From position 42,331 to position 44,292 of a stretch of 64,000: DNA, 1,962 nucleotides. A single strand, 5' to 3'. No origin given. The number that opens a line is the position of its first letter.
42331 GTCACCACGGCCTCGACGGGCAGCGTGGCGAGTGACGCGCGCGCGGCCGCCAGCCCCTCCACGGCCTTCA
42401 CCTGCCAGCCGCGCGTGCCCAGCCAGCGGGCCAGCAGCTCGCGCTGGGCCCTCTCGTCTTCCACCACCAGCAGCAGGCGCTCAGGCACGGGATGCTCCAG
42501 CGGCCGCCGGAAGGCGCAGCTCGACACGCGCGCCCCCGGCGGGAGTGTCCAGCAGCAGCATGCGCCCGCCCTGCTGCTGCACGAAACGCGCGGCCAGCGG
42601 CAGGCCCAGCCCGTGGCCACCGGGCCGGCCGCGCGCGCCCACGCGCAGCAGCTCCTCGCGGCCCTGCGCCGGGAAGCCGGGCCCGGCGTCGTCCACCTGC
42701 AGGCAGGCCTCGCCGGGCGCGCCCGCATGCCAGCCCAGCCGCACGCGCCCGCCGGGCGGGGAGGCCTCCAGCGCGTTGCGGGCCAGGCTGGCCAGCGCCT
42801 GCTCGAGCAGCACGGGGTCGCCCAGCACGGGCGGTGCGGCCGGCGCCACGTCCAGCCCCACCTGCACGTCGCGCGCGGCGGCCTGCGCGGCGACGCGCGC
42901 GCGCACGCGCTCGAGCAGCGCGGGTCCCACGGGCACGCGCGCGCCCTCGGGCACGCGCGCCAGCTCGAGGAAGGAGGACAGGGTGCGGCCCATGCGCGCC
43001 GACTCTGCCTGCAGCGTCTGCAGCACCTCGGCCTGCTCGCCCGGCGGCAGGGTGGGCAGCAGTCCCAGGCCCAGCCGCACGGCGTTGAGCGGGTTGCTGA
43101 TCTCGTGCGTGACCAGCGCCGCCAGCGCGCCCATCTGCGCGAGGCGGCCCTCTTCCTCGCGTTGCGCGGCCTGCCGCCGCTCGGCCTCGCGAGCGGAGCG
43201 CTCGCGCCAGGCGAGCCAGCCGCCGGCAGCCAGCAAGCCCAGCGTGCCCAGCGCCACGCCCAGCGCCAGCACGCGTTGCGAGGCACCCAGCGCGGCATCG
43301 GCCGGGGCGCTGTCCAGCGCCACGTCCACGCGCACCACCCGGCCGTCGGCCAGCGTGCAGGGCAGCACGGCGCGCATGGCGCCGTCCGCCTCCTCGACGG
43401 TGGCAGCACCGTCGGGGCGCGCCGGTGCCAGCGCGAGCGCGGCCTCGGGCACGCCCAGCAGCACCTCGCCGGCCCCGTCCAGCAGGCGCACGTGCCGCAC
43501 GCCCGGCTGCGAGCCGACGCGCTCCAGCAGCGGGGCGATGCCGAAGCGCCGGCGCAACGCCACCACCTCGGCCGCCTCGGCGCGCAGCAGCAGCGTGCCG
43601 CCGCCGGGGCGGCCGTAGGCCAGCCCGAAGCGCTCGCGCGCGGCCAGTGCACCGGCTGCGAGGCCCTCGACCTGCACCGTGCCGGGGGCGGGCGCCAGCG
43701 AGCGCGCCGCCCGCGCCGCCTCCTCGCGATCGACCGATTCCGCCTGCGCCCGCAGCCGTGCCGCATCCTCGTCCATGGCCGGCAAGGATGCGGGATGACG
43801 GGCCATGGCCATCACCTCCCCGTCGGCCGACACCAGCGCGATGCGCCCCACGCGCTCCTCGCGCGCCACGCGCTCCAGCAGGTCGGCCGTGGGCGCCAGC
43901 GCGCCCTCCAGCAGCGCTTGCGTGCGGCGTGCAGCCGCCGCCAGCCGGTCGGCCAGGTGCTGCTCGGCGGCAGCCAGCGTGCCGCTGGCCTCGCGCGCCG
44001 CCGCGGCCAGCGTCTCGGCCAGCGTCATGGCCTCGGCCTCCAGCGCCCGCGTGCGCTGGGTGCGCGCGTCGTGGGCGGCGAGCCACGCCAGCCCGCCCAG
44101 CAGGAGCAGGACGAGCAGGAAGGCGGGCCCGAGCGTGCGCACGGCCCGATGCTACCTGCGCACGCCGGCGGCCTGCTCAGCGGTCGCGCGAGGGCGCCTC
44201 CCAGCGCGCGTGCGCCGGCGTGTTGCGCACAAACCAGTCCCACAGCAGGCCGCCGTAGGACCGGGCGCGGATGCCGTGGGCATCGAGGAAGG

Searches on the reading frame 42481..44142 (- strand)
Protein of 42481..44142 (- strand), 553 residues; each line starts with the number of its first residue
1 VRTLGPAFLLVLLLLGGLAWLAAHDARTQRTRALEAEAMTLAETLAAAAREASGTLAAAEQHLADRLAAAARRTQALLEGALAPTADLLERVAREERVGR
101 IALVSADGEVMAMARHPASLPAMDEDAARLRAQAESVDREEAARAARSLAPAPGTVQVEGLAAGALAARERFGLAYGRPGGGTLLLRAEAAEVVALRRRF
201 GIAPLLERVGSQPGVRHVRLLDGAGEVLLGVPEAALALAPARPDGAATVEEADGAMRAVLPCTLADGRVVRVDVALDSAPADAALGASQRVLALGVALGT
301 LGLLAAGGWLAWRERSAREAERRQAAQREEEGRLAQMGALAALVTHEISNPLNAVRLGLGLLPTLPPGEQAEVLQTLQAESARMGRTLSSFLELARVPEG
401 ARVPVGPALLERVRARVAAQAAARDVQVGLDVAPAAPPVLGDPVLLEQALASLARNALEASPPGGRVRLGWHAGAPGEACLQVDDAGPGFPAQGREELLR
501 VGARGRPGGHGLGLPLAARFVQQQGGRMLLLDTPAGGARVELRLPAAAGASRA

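Call 23: search_protein_families(library=pfam, proteins=[window:42481-44142:-], max_evalue=0.001)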
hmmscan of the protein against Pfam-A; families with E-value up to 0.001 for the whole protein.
window:42481-44142:- (553 aa): 2 families
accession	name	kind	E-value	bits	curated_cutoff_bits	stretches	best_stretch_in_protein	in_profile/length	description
PF02518.31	HATPase_c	-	8.4e-15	55.6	26.4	1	441-547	1-110/111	Histidine kinase-, DNA gyrase B-, and HSP90-like ATPase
PF00512.31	HisKA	-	2e-10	41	26.9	1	337-399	2-65/66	His Kinase A (phospho-acceptor) domain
